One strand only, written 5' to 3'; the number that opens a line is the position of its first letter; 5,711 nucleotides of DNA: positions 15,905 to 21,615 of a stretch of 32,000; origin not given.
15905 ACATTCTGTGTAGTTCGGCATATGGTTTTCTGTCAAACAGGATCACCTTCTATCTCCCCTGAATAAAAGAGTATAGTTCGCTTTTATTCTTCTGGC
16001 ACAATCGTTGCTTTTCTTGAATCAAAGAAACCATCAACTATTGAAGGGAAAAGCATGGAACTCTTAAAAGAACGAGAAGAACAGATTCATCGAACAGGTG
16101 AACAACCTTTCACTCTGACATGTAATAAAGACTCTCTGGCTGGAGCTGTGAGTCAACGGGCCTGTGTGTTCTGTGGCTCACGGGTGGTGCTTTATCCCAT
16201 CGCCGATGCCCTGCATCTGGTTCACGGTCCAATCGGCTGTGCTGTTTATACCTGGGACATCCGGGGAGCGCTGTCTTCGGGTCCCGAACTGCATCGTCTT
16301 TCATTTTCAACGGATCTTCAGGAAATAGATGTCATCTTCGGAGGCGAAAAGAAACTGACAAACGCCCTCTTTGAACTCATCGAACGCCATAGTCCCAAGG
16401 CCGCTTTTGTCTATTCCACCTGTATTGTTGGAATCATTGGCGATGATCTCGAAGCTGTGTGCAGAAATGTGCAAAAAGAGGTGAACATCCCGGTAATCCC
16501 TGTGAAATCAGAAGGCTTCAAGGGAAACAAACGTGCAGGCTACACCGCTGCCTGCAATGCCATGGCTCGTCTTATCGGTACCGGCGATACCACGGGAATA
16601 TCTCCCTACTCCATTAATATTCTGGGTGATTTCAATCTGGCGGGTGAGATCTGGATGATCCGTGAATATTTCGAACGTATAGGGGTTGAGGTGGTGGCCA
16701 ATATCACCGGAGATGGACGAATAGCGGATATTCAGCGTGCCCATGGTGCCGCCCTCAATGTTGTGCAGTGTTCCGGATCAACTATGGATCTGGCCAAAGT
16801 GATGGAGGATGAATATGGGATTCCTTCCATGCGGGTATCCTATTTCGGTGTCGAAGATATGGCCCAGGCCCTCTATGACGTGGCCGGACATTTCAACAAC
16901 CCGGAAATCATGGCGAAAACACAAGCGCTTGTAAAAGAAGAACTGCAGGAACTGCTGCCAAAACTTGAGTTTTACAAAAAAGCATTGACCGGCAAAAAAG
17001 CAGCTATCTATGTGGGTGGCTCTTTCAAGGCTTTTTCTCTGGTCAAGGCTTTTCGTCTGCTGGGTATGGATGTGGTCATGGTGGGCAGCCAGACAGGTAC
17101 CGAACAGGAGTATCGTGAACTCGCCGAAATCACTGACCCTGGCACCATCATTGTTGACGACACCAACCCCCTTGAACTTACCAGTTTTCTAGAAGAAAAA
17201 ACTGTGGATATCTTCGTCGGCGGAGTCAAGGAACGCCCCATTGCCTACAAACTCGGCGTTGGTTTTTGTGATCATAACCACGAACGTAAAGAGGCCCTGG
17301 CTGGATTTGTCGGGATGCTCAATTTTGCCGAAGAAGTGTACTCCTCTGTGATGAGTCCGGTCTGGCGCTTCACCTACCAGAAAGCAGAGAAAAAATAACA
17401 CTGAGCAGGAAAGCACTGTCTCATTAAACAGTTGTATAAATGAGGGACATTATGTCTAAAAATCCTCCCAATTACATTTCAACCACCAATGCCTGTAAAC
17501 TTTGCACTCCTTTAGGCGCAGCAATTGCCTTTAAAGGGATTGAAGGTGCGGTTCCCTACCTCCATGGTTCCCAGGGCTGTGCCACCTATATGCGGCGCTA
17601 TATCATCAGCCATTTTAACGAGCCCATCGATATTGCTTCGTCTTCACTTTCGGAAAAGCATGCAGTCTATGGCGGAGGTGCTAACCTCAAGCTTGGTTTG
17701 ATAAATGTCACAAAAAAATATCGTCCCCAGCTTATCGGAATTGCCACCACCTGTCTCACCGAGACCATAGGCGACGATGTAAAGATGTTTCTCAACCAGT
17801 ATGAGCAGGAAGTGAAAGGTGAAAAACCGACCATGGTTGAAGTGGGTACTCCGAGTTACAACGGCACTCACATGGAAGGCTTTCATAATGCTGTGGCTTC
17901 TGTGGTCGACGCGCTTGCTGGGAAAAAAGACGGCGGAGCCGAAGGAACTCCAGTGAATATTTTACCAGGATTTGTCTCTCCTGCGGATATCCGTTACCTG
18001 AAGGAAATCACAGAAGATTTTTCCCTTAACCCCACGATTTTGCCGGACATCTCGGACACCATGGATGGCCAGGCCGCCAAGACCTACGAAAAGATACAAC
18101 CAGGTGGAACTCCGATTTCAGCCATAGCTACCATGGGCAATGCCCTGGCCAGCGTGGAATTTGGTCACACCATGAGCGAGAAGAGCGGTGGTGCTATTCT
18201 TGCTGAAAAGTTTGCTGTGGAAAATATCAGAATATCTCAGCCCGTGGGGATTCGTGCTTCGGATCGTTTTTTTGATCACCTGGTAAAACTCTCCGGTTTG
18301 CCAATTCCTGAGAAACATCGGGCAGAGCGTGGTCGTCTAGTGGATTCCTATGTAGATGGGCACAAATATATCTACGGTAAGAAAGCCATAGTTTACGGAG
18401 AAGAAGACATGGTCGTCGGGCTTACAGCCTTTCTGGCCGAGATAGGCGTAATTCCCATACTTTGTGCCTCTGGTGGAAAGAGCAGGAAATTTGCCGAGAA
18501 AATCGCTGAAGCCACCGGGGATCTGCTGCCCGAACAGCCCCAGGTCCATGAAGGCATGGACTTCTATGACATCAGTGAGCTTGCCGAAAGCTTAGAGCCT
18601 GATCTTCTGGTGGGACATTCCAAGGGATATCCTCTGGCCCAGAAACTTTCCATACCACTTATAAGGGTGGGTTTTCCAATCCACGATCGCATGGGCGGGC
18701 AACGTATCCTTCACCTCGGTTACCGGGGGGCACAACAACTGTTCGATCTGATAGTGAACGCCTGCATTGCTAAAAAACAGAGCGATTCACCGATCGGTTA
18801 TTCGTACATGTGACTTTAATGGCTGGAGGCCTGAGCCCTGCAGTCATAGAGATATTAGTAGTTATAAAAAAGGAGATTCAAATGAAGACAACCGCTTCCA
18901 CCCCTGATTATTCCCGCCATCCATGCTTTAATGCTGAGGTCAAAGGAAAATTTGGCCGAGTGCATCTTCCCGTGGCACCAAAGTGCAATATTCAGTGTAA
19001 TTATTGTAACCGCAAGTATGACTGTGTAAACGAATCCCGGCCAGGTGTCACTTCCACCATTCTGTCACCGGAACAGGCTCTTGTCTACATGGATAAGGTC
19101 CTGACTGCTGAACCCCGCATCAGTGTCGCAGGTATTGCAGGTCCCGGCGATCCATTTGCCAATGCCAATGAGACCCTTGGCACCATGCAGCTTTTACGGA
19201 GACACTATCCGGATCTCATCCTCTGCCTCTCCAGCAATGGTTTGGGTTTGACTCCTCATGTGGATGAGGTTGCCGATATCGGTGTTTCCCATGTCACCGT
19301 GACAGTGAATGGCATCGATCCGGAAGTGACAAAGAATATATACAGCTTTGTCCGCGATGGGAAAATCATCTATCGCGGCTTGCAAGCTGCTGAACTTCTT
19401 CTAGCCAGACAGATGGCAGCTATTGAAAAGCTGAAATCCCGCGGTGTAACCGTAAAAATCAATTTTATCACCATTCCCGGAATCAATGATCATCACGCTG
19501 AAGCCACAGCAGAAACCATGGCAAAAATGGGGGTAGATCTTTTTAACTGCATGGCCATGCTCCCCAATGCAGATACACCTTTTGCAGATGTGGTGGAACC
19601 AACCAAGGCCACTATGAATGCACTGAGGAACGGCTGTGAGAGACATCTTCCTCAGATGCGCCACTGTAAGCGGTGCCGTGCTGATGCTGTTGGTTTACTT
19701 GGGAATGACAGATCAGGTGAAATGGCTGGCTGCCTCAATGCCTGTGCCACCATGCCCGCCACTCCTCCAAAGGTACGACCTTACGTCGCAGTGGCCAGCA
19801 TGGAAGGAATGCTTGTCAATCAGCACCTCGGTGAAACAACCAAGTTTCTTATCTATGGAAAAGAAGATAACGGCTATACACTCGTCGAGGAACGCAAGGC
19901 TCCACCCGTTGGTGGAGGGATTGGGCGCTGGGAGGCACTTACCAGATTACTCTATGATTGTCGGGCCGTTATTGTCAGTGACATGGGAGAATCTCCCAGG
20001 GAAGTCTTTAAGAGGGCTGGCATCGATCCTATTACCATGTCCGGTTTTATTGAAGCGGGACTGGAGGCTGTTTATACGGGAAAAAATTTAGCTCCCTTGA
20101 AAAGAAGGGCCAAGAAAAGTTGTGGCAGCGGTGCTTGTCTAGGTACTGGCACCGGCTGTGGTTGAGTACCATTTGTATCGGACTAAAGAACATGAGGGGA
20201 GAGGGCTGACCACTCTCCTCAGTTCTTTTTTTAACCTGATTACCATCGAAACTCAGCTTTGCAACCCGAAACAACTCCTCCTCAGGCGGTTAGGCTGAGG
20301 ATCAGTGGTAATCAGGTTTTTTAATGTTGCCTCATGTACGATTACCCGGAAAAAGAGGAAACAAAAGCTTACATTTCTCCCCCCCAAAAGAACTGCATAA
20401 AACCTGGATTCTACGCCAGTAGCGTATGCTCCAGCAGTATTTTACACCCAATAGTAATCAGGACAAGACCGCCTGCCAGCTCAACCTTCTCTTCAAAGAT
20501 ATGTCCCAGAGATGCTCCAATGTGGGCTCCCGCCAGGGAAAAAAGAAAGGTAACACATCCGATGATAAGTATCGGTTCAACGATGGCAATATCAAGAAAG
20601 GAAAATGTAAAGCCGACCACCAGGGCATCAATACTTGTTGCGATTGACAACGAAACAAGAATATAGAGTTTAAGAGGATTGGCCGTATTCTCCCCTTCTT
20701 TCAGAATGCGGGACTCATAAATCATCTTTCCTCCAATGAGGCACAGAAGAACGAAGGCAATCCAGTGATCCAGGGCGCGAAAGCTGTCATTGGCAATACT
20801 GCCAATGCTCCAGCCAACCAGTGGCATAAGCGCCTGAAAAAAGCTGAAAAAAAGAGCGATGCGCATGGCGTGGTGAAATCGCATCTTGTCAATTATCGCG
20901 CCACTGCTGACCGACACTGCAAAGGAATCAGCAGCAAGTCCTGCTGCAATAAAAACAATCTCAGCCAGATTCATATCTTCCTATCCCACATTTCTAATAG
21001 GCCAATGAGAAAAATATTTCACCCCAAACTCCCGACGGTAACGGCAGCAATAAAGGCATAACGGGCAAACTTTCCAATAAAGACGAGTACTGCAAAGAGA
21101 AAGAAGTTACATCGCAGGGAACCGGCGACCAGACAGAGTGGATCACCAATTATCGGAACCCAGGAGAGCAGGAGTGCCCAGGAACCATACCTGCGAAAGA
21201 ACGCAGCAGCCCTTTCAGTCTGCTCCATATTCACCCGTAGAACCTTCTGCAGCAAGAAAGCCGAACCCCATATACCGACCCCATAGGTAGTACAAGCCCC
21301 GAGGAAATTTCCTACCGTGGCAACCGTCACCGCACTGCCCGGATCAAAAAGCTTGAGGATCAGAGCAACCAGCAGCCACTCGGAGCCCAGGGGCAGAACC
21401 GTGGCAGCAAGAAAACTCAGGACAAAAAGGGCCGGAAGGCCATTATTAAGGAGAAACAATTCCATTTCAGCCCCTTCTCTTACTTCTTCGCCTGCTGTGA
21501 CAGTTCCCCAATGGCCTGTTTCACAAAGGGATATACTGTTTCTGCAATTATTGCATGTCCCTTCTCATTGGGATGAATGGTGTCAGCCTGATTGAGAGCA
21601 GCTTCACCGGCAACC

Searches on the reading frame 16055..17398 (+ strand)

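Call 7: search_protein_families(library=ncbifam, proteins=[window:16055-17398:+], max_evalue=0.001)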
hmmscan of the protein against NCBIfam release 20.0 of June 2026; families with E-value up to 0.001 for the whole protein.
window:16055-17398:+ (447 aa): 17 families
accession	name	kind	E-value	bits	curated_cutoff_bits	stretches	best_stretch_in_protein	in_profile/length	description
TIGR01283.1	nifE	equivalog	4.6e-186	618.9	505.1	1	6-444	19-457/459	nitrogenase iron-molybdenum cofactor biosynthesis protein NifE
NF011047.0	PRK14477.1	equivalog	7.8e-128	427.7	1229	1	21-444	21-450/917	bifunctional nitrogenase iron-molybdenum cofactor biosynthesis protein NifEN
TIGR01862.1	N2-ase-Ialpha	subfamily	1e-109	367.2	486.05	1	17-438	16-443/444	nitrogenase component I subunit alpha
TIGR01282.1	nifD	equivalog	3.1e-100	336.1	653.55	1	14-439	27-461/466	nitrogenase molybdenum-iron protein alpha chain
TIGR01284.1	alt_nitrog_alph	subfamily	4.3e-92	308.9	512.8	1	19-439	28-451/457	nitrogenase subunit alpha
TIGR01860.1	VNFD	equivalog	1.3e-76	258.1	823.1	1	18-440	29-454/461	nitrogenase vanadium-iron protein, alpha chain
TIGR01861.1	ANFD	equivalog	6.9e-66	222.7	873.8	1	26-438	38-453/513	nitrogenase iron-iron protein, alpha chain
TIGR01278.1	DPOR_BchB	equivalog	7.5e-21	74.6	490.35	1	55-403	29-380/512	ferredoxin:protochlorophyllide reductase (ATP-dependent) subunit B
NF002789.0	PRK02910.1-3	equivalog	1.5e-14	53.8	509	1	75-430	48-423/535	ferredoxin:protochlorophyllide reductase (ATP-dependent) subunit B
TIGR02932.1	vnfK_nitrog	equivalog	2e-14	53.3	873.95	1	37-219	16-199/457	V-containing nitrogenase subunit beta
TIGR01285.1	nifN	equivalog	3.9e-13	49.1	326.8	1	47-214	28-199/433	nitrogenase iron-molybdenum cofactor biosynthesis protein NifN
TIGR03282.1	methan_mark_13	equivalog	2.3e-12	46.6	268.4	1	55-167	23-127/352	Ni-sirohydrochlorin a,c-diamide reductive cyclase catalytic subunit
TIGR01286.1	nifK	equivalog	2.2e-11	42.9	427.3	1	35-213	67-250/516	nitrogenase molybdenum-iron protein subunit beta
TIGR01279.1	DPOR_bchN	equivalog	1.8e-09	37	419.95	1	39-390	9-350/407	ferredoxin:protochlorophyllide reductase (ATP-dependent) subunit N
NF002768.0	PRK02842.1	equivalog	4.4e-08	32.4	324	1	38-391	19-364/423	ferredoxin:protochlorophyllide reductase (ATP-dependent) subunit N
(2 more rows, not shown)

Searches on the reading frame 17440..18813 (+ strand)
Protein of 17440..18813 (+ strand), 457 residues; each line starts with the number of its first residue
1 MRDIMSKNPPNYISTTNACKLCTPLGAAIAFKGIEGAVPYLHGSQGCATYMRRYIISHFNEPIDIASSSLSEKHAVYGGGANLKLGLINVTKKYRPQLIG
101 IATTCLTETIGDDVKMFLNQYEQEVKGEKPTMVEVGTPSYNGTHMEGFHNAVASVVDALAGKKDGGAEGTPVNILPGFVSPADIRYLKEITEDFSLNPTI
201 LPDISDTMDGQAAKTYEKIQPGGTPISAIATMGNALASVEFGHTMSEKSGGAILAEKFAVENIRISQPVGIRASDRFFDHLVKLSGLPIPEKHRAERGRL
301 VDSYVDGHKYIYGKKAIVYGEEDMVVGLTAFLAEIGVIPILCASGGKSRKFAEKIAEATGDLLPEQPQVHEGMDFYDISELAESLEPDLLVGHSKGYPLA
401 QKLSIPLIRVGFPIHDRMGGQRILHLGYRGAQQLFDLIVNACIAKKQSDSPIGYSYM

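Call 7: search_protein_families(library=ncbifam, proteins=[window:17440-18813:+], max_evalue=0.001)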
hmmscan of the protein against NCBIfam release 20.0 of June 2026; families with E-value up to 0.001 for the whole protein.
window:17440-18813:+ (457 aa): 15 families
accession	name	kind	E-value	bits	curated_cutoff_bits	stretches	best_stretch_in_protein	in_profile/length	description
NF011047.0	PRK14477.1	equivalog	7e-94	315.4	1229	1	10-447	486-909/917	bifunctional nitrogenase iron-molybdenum cofactor biosynthesis protein NifEN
TIGR01286.1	nifK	equivalog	1.4e-93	314.1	427.3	1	15-445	62-497/516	nitrogenase molybdenum-iron protein subunit beta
TIGR01285.1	nifN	equivalog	2.3e-92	310.2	326.8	1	15-437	11-426/433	nitrogenase iron-molybdenum cofactor biosynthesis protein NifN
TIGR02932.1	vnfK_nitrog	equivalog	2.9e-78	263.8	873.95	1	17-446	11-444/457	V-containing nitrogenase subunit beta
TIGR02931.1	anfK_nitrog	equivalog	2.3e-63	214.5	853.85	1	13-444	10-446/461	Fe-only nitrogenase subunit beta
TIGR01278.1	DPOR_BchB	equivalog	4.5e-19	68.7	490.35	1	60-442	50-417/512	ferredoxin:protochlorophyllide reductase (ATP-dependent) subunit B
TIGR01283.1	nifE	equivalog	6.5e-16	58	505.1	1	19-410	42-420/459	nitrogenase iron-molybdenum cofactor biosynthesis protein NifE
NF002789.0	PRK02910.1-3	equivalog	1.1e-12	47.6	509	1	312-442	297-425/535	ferredoxin:protochlorophyllide reductase (ATP-dependent) subunit B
TIGR01862.1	N2-ase-Ialpha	subfamily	3.2e-12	45.9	486.05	1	33-409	48-411/444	nitrogenase component I subunit alpha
TIGR01284.1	alt_nitrog_alph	subfamily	4.3e-09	35.3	512.8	1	22-157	46-186/457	nitrogenase subunit alpha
TIGR03282.1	methan_mark_13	equivalog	9.1e-09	34.8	268.4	1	35-124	18-104/352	Ni-sirohydrochlorin a,c-diamide reductive cyclase catalytic subunit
TIGR01282.1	nifD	equivalog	1.2e-07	30.8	653.55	1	31-171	60-207/466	nitrogenase molybdenum-iron protein alpha chain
NF002790.0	PRK02910.1-4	equivalog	8.3e-07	28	912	1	220-440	203-420/530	ferredoxin:protochlorophyllide reductase (ATP-dependent) subunit B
TIGR01860.1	VNFD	equivalog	3.1e-06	26.1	823.1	1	15-149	41-180/461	nitrogenase vanadium-iron protein, alpha chain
TIGR01279.1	DPOR_bchN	equivalog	3.5e-05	22.9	419.95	1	266-392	228-349/407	ferredoxin:protochlorophyllide reductase (ATP-dependent) subunit N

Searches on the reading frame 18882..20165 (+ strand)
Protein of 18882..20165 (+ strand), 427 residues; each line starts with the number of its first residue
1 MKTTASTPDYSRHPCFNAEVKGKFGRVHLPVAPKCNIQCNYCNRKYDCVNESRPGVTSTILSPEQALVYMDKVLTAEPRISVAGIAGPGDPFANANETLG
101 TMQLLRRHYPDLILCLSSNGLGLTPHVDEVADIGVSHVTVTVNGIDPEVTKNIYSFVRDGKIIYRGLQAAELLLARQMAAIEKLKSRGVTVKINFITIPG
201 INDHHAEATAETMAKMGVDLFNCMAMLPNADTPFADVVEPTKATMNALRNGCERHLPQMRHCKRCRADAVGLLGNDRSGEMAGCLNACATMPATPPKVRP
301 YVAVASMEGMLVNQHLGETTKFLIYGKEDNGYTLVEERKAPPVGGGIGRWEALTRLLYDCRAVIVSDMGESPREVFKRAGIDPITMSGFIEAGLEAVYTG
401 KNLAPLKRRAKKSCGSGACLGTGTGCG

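Call 4: search_protein_families(library=pfam, proteins=[window:18882-20165:+], max_evalue=0.1)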
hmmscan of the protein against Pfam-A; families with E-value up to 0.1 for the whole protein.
window:18882-20165:+ (427 aa): 2 families
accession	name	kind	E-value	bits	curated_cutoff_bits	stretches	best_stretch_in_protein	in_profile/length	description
PF04055.27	Radical_SAM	-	5.2e-16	59.7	29.5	1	30-211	2-164/166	Radical SAM superfamily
PF02579.22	Nitro_FeMo-Co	-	1.1e-15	58.2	26.3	1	309-397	2-92/94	Dinitrogenase iron-molybdenum cofactor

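Call 5: search_protein_families(library=ncbifam, proteins=[window:18882-20165:+], max_evalue=0.1)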
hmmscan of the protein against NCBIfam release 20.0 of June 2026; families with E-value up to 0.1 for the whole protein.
window:18882-20165:+ (427 aa): 21 families
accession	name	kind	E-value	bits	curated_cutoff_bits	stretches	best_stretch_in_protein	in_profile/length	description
TIGR01290.1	nifB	equivalog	4.9e-118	394.6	343.65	2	8-281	7-284/441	nitrogenase cofactor biosynthesis protein NifB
TIGR02666.1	moaA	equivalog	2.4e-13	49.8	284.05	1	27-220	12-187/336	GTP 3',8-cyclase MoaA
TIGR02668.1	moaA_archaeal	equivalog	1.9e-06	27.1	325.25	1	27-220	12-181/303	GTP 3',8-cyclase MoaA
TIGR04317.1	W_rSAM_matur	equivalog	4.1e-06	26.2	380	1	27-246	6-204/349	tungsten cofactor oxidoreductase radical SAM maturase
NF001199.0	PRK00164.2-1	equivalog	6.6e-05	22.2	231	1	28-218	15-180/308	GTP 3',8-cyclase MoaA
NF038283.1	viperin_w_prok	equivalog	0.00014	21.2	180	1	32-228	9-190/281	viperin family antiviral radical SAM protein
TIGR00048.1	rRNA_mod_RlmN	equivalog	0.0029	16.6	290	1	35-240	115-306/355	dual-specificity RNA methyltransferase RlmN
TIGR03278.1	methan_mark_10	equivalog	0.0037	16.2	350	1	36-224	36-203/404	methyl coenzyme M reductase-arginine methyltransferase Mmp10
TIGR04133.1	rSAM_w_lipo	hypoth_equivalog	0.0046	15.9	425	1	33-148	32-139/350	TIGR04133 family radical SAM/SPASM protein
TIGR04051.1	rSAM_NirJ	equivalog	0.0094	15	515.45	1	34-221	11-171/354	heme d1 biosynthesis radical SAM protein NirJ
TIGR04468.1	arg_2_3_am_muta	equivalog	0.0099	14.9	600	0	26-53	101-128/351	arginine 2,3-aminomutase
NF041136.1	MrpORP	equivalog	0.011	15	450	1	300-385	265-346/365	iron-sulfur cluster carrier protein MrpORP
NF041707.1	rSAM_YhhB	equivalog_domain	0.014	14.3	445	1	29-154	6-132/369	cyclophane-forming radical SAM/SPASM peptide maturase YhhB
TIGR03821.1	EFP_modif_epmB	equivalog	0.024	13.6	369.3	0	25-101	96-163/321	EF-P beta-lysylation protein EpmB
TIGR04269.1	SAM_SPASM_FxsB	subfamily_domain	0.03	13.4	370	1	29-176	6-156/363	FxsB family cyclophane-forming radical SAM/SPASM peptide maturase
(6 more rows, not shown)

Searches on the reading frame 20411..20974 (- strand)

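Call 62: search_protein_families(library=pfam, proteins=[window:20411-20974:-], max_evalue=0.001)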
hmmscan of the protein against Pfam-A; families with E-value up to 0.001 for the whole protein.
window:20411-20974:- (187 aa): 1 family
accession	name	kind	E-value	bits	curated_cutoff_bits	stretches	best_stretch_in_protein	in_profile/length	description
PF02659.21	Mntp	-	1.9e-48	164.5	24.4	1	30-180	1-152/152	Putative manganese efflux pump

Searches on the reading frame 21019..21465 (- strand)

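Call 62: search_protein_families(library=pfam, proteins=[window:21019-21465:-], max_evalue=0.001)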
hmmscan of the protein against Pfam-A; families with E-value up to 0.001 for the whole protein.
window:21019-21465:- (148 aa): 1 family
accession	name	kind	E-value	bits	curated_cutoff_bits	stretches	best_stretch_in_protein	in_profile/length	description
PF09335.16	VTT_dom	-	3.3e-10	40.9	33.9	1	29-141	4-119/123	VTT domain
